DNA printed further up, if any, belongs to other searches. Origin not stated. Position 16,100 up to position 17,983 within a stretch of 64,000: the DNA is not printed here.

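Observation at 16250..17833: B proteins pair a single c-type heme attachment motif with a TolB/PD40-type propeller behind a membrane anchor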

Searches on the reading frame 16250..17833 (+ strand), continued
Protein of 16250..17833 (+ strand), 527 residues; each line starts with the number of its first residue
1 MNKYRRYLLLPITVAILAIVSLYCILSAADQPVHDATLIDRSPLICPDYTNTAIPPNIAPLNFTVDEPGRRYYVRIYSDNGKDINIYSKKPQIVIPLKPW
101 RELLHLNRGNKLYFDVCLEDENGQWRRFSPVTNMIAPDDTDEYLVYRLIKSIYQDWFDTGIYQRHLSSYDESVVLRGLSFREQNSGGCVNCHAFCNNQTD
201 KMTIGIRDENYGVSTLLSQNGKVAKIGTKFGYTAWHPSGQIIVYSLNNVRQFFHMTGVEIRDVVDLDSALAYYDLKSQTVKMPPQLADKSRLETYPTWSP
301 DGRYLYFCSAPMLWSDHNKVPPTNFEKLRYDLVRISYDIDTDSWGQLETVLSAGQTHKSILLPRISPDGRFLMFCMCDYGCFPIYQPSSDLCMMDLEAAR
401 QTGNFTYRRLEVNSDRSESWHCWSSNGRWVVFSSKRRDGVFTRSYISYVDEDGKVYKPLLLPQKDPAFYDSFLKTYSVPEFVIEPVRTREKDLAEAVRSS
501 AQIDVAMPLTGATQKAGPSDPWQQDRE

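Call 52: list_cluster_members(proteins=[P0094, P0115, P0058, P0371, P0373, P0389, P0317, P0303, P0296, P0362])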
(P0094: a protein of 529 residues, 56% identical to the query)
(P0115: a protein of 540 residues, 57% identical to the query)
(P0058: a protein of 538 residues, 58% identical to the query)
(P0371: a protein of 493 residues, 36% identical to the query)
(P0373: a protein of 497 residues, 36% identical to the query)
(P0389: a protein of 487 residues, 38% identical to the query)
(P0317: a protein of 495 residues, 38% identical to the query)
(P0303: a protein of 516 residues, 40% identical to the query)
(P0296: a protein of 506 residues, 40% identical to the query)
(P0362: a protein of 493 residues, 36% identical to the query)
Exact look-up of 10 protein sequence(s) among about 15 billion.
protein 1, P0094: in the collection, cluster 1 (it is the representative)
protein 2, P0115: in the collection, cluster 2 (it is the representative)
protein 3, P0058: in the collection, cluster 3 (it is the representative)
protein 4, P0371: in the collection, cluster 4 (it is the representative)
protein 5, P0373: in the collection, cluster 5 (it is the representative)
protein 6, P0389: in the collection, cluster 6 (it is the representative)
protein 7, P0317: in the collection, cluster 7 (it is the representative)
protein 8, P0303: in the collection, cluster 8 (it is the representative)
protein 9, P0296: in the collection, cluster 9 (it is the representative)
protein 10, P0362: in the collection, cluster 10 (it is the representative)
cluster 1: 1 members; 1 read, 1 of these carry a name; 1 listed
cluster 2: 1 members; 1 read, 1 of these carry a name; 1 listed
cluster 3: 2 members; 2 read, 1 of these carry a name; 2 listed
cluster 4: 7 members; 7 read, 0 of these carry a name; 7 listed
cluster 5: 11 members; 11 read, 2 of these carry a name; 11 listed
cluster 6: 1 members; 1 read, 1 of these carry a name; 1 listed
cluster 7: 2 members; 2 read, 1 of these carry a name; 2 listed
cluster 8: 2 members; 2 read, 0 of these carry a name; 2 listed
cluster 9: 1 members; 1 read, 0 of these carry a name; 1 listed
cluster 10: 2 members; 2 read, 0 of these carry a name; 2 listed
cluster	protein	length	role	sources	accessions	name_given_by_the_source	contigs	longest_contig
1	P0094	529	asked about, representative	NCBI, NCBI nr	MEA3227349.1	MAG: cytochrome C biosynthesis protein [Planctomycetota bacterium] | cytochrome C biosynthesis protein [Planctomycetota bacterium]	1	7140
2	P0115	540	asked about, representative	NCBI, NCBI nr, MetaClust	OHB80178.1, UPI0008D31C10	MAG: hypothetical protein A2Z25_02350 [Planctomycetes bacterium RBG_16_55_9] | status=active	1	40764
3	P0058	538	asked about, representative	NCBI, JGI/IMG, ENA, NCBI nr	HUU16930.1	MAG TPA: hypothetical protein VMW72_07270 [Sedimentisphaerales bacterium] | hypothetical protein [Sedimentisphaerales bacterium]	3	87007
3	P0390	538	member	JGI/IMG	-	-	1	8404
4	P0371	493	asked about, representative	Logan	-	-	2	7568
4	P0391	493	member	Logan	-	-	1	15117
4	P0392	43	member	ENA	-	-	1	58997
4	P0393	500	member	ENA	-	-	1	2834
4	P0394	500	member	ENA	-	-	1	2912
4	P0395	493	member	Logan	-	-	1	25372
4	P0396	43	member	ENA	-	-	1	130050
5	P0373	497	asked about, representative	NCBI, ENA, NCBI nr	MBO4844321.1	MAG: PD40 domain-containing protein [Bacteroidales bacterium] | PD40 domain-containing protein [Bacteroidales bacterium]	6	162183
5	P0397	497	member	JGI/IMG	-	hypothetical protein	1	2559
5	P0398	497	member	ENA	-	-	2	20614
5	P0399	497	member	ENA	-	-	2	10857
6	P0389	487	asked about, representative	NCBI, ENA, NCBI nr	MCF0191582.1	MAG: PD40 domain-containing protein [Marinilabiliaceae bacterium] | PD40 domain-containing protein [Marinilabiliaceae bacterium]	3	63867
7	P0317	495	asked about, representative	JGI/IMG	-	-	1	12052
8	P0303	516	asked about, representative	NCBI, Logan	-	-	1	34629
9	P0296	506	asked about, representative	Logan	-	-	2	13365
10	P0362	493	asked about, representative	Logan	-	-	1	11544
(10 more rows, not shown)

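Call 55: search_protein_families(library=pfam, alignment_id=A4, max_evalue=5)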
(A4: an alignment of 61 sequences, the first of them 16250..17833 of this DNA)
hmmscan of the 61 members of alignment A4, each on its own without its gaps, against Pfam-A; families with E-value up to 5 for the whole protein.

A. member 1, window:16250-17833:+ (527 aa): 3 families
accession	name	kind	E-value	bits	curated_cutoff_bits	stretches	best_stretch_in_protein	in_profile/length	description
PF07676.18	PD40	-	1.5e-17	63.5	20.9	3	288-309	6-27/38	WD40-like Beta Propeller Repeat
PF00930.27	DPPIV_N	-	0.0045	16.2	22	1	270-309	25-61/354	Dipeptidyl peptidase IV (DPP IV) N-terminal region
PF17556.7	MIT_LIKE_ACTX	-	0.29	12.2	27.5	0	366-381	39-54/68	MIT-like atracotoxin family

B. families by the number of members that match (of 61 scanned): 44 families (the first 25 are shown)
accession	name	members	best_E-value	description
PF07676.18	PD40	61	1.4e-24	WD40-like Beta Propeller Repeat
PF00930.27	DPPIV_N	31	9.5e-07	Dipeptidyl peptidase IV (DPP IV) N-terminal region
PF00400.38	WD40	16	0.0019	WD domain, G-beta repeat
PF25174.1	Beta-prop_THOC3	11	3.6e-06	THOC3 beta-propeller domain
PF17643.6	TssR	7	0.00011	TssR protein N-terminal barrel domain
PF13418.12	Kelch_4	5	0.00016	Galactose oxidase, central domain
PF02897.21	Peptidase_S9_N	5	0.0011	Prolyl oligopeptidase, N-terminal beta-propeller domain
PF17556.7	MIT_LIKE_ACTX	4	0.065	MIT-like atracotoxin family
PF08139.17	LPAM_1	3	0.0051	Prokaryotic membrane lipoprotein lipid attachment site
PF24817.1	WD40_WDHD1_1st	3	0.01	WDHD1 first WD40 domain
PF13415.12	Kelch_3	3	0.012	Galactose oxidase, central domain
PF08450.18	SGL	3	0.097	SMP-30/Gluconolactonase/LRE-like region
PF03150.19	CCP_MauG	2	0.053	Di-haem cytochrome c peroxidase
PF12894.13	ANAPC4_WD40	2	0.11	Anaphase-promoting complex subunit 4 WD40 domain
PF00647.24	EF1G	1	0.0064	Elongation factor 1 gamma, conserved domain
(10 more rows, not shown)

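Call 66: search_protein_families(library=pfam, proteins=[L079:7511-8896:+, L079:8893-9936:+, L079:9895-11094:-, L079:2901-3905:-, L079:1966-2850:-, L079:11981-13453:-, L055:10965-12263:-, L061:2-2785:+], max_evalue=0.001)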
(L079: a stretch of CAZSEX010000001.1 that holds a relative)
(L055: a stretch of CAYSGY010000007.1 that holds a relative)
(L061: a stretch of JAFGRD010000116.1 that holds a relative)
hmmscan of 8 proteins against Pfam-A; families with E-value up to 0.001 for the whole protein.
L079:7511-8896:+ (461 aa): 1 family
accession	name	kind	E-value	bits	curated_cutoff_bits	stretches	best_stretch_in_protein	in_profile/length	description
PF05140.19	ResB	-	5.6e-16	58.9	24.6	1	338-413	195-270/486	ResB-like family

L079:8893-9936:+ (347 aa): 1 family
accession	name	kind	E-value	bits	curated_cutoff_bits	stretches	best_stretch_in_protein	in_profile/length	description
PF01578.25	Cytochrom_C_asm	-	3.2e-38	131.9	29.9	1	107-311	1-212/212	Cytochrome C assembly protein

L079:9895-11094:- (399 aa): 1 family
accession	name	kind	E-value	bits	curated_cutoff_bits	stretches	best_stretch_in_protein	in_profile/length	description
PF01042.26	Ribonuc_L-PSP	-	1.6e-15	57.6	27.3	2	282-368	11-93/121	Endoribonuclease L-PSP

L079:2901-3905:- (334 aa): 6 families
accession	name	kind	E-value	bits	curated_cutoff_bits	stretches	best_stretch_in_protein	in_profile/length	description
PF07726.17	AAA_3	-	1e-65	220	27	1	54-182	1-129/131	ATPase family associated with various cellular activities (AAA)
PF17863.7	AAA_lid_2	-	2.1e-23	82.3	22.7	1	261-327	8-74/74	AAA lid domain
PF07728.20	AAA_5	-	4.5e-14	53.1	22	1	54-182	1-139/139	AAA domain (dynein-related subfamily)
PF20030.5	bpMoxR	-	1.1e-13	51.2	27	1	25-221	4-201/205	MoxR domain in the MoxR-vWA-beta-propeller ternary systems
PF00493.29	MCM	-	1.3e-05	24.9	23.3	1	49-167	54-175/224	MCM P-loop domain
PF00158.32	Sigma54_activat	-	0.00039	20.6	20.2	1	51-168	21-147/168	Sigma-54 interaction domain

L079:1966-2850:- (294 aa): 2 families
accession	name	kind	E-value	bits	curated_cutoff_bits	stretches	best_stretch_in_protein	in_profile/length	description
PF01882.25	DUF58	-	2.3e-60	203.9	23.4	1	44-243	1-197/216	Protein of unknown function DUF58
PF13519.12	VWA_2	-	8.9e-11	42.8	27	1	82-186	2-106/107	von Willebrand factor type A domain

L079:11981-13453:- (490 aa): 3 families
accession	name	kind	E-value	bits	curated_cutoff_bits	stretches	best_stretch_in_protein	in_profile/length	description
PF13860.13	FlgD_ig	-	8.8e-11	42.1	27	1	416-475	14-74/79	FlgD Ig-like domain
PF13585.12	CHU_C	-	1.8e-05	25.2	27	1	422-483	25-79/86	CHU_C Type IX secretion signal domain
PF18962.6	Por_Secre_tail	-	0.00015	22.4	27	1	411-485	7-73/75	Secretion system C-terminal sorting domain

L055:10965-12263:- (433 aa): 4 families
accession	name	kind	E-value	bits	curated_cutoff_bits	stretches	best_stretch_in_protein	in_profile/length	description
PF14537.11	Cytochrom_c3_2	-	1.1e-06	29.4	25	0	364-399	5-39/79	Cytochrome c3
PF14522.11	Cytochrome_C7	-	1.7e-06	28.2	24.8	0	258-327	14-66/67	Cytochrome c7 and related cytochrome c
PF13435.11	Cytochrome_C554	-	3e-06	28.5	20.8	0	254-288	45-83/84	Cytochrome c554 and c-prime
PF22113.1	Mtrc-MtrF_II-IV_dom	-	4.2e-06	26.8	30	1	277-379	77-170/176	Outer membrane cytochrome MtrC/MtrF-like, domains II/IV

L061:2-2785:+ (928 aa): 4 families
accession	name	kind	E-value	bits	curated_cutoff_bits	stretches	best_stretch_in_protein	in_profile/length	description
PF18582.6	HZS_alpha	-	5.4e-19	69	26.6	1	498-589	1-98/98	Hydrazine synthase alpha subunit middle domain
PF14683.12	CBM-like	-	5.8e-05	23.5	27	1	11-117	48-160/160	Polysaccharide lyase family 4, domain III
PF13442.11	Cytochrome_CBB3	-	0.00036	21.2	27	0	761-779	3-22/68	Cytochrome C oxidase, cbb3-type, subunit III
PF07676.18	PD40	-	0.00036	20.9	20.9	0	241-268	1-29/38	WD40-like Beta Propeller Repeat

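Call 70: search_protein_families(library=pfam, proteins=[L069:7540-8634:+, L069:8658-10061:+, L069:9926-11302:+, L069:2060-2782:+, L069:2920-3726:+], max_evalue=0.01)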
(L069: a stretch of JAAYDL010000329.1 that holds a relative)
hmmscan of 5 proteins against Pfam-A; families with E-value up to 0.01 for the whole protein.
L069:7540-8634:+ (364 aa): 2 families
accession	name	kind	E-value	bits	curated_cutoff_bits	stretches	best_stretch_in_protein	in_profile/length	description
PF01042.26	Ribonuc_L-PSP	-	1.6e-14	54.4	27.3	2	251-363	9-120/121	Endoribonuclease L-PSP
PF21168.2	FkbO_Hyg5-like_N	-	1.5e-06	28.7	27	1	118-220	17-118/122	Chorismatase FkbO/Hyg5-like, N-terminal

L069:8658-10061:+ (467 aa): 1 family
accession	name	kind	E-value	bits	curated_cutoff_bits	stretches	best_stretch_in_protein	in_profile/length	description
PF05140.19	ResB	-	9.3e-11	41.6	24.6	1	357-432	204-277/486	ResB-like family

L069:9926-11302:+ (459 aa): 1 family
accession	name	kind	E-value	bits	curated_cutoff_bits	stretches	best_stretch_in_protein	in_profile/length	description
PF01578.25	Cytochrom_C_asm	-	1.1e-05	25.6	29.9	1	358-453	2-97/212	Cytochrome C assembly protein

L069:2060-2782:+ (240 aa): 1 family
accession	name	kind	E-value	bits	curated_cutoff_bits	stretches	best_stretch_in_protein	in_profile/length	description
PF01168.26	Ala_racemase_N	-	1.7e-25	90.4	24.1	1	25-239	3-218/220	Alanine racemase, N-terminal domain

L069:2920-3726:+ (268 aa): 6 families
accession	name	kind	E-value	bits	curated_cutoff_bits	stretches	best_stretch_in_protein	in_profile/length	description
PF14748.11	P5CR_dimer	-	4.3e-35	120.6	25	1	158-262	1-105/105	Pyrroline-5-carboxylate reductase dimerisation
PF03807.23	F420_oxidored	-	7.7e-22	78.1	21.6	1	2-97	1-94/94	NADP oxidoreductase coenzyme F420-dependent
PF03446.21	NAD_binding_2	-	5.9e-06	26.8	21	1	2-93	1-91/161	NAD binding domain of 6-phosphogluconate dehydrogenase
PF02153.23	PDH_N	-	0.00018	21.4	26.5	1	30-94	14-78/154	Prephenate dehydrogenase, nucleotide-binding domain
PF01488.26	Shikimate_DH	-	0.0025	18.3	24.3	1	2-70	14-84/138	Shikimate / quinate 5-dehydrogenase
PF02558.23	ApbA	-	0.0057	16.7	22.2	0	36-103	37-108/150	Ketopantoate reductase PanE/ApbA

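Call 73: search_protein_families(library=ncbifam, proteins=[L069:7540-8634:+, L001:11692-12798:+, L082:7565-8779:+, L011:10067-12499:+, L072:11335-13176:-, L079:7511-8896:+, L079:8893-9936:+], max_evalue=0.001)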
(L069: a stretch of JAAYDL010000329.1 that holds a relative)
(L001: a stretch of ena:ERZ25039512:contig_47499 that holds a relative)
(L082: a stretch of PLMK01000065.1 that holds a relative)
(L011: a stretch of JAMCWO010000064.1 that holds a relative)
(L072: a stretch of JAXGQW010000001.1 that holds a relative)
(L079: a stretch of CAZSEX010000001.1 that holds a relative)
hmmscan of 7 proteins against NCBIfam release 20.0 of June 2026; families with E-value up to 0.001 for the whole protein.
L069:7540-8634:+ (364 aa): 2 families
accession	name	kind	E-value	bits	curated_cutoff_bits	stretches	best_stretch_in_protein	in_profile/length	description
TIGR04444.1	chori_FkbO_Hyg5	subfamily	1.4e-15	57.4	325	1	119-359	58-308/311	FkbO/Hyg5 family chorismatase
TIGR00004.1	TIGR00004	subfamily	1.2e-12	48.1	106.25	2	252-330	15-90/125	Rid family detoxifying hydrolase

L001:11692-12798:+ (368 aa): 4 families
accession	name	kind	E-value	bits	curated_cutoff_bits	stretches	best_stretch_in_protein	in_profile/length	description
TIGR00004.1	TIGR00004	subfamily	9.2e-17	61.4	106.25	2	266-326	20-81/125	Rid family detoxifying hydrolase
TIGR04444.1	chori_FkbO_Hyg5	subfamily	4.1e-15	55.9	325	1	169-314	100-249/311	FkbO/Hyg5 family chorismatase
TIGR03610.1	RutC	equivalog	2e-11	44.1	169.1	1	265-325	21-81/127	pyrimidine utilization protein C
NF008490.0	PRK11401.1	equivalog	1.1e-05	25.3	222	0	143-199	44-99/129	enamine/imine deaminase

L082:7565-8779:+ (405 aa): 3 families
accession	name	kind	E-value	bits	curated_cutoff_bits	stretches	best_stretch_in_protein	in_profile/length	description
TIGR04444.1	chori_FkbO_Hyg5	subfamily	4.5e-17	62.3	325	1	173-396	83-309/311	FkbO/Hyg5 family chorismatase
TIGR00004.1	TIGR00004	subfamily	2.2e-13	50.5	106.25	1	288-383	15-109/125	Rid family detoxifying hydrolase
TIGR03610.1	RutC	equivalog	2.8e-09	37.1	169.1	1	301-371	26-96/127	pyrimidine utilization protein C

L011:10067-12499:+ (811 aa): 1 family
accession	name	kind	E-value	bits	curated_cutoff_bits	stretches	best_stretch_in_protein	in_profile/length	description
NF052521.1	TafC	equivalog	2e-11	43.6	410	1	429-632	143-358/373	TafC family fimbrial protein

L072:11335-13176:- (614 aa): 6 families
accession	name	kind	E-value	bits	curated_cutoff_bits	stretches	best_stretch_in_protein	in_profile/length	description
TIGR03417.1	chol_sulfatase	equivalog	2.2e-72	244.6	433.45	2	319-586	174-437/500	choline-sulfatase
NF010322.0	PRK13759.1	equivalog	1.7e-71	241.2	481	2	318-585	192-453/486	arylsulfatase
NF045661.1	HdlasePehA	equivalog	6.7e-45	153.6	900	2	319-512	191-398/506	phosphoric/sulfuric ester hydrolase PehA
NF052527.1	Mn_arylsulf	exception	6.2e-40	137.5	850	2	296-586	166-449/479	manganese-dependent arylsulfatase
NF053595.1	LptchSynLtaSGpos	equivalog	8.2e-06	24.6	970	1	392-498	423-535/626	lipoteichoic acid synthase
NF038282.1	LapC_YejM_PbgA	exception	1.7e-05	23.3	825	1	393-485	408-496/584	LPS biosynthesis-modulating metalloenzyme YejM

L079:7511-8896:+ (461 aa): 0 families

L079:8893-9936:+ (347 aa): 2 families
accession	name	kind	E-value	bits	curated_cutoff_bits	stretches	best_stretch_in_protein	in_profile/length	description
TIGR03144.1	cytochr_II_ccsB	equivalog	8.3e-45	153.5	187.6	1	84-314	2-252/252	c-type cytochrome biogenesis protein CcsB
TIGR01191.1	ccmC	subfamily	0.00013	21.9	186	1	168-277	10-105/184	heme ABC transporter permease CcmC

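Call 75: find_related_loci(query=A5, collection=metagenome_contigs, flank=10000)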
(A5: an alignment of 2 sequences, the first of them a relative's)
Query A5 (347 aa) in metagenome_contigs; peptide patterns used: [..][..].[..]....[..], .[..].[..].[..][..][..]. (x = any residue, [..] = any of these).
160 stretches matched a pattern; 37 encode a relative of the query (tblastn E <= 1e-3); 37 distinct loci.
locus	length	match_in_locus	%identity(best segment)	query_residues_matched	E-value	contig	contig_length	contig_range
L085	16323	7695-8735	100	1-347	0e+0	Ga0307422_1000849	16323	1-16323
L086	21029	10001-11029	69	4-345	5e-160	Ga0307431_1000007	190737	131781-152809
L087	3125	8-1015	71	11-345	3e-167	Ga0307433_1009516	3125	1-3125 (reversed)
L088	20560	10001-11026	70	4-344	3e-159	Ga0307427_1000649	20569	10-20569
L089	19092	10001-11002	67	13-345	3e-150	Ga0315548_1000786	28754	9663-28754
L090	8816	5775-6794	68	6-345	1e-149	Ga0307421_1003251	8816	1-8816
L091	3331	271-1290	67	6-345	4e-155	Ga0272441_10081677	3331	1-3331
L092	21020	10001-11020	62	7-345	1e-139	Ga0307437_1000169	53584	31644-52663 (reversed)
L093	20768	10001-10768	42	63-322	4e-65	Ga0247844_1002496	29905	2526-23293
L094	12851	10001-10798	42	57-326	6e-61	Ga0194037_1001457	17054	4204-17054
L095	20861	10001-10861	37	25-315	5e-54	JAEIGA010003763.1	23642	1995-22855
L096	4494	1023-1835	35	33-314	1e-32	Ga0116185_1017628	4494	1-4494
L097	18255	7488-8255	34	86-343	7e-32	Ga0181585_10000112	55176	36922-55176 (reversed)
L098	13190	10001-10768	34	86-343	8e-32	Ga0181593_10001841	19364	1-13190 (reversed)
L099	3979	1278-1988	36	82-314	2e-31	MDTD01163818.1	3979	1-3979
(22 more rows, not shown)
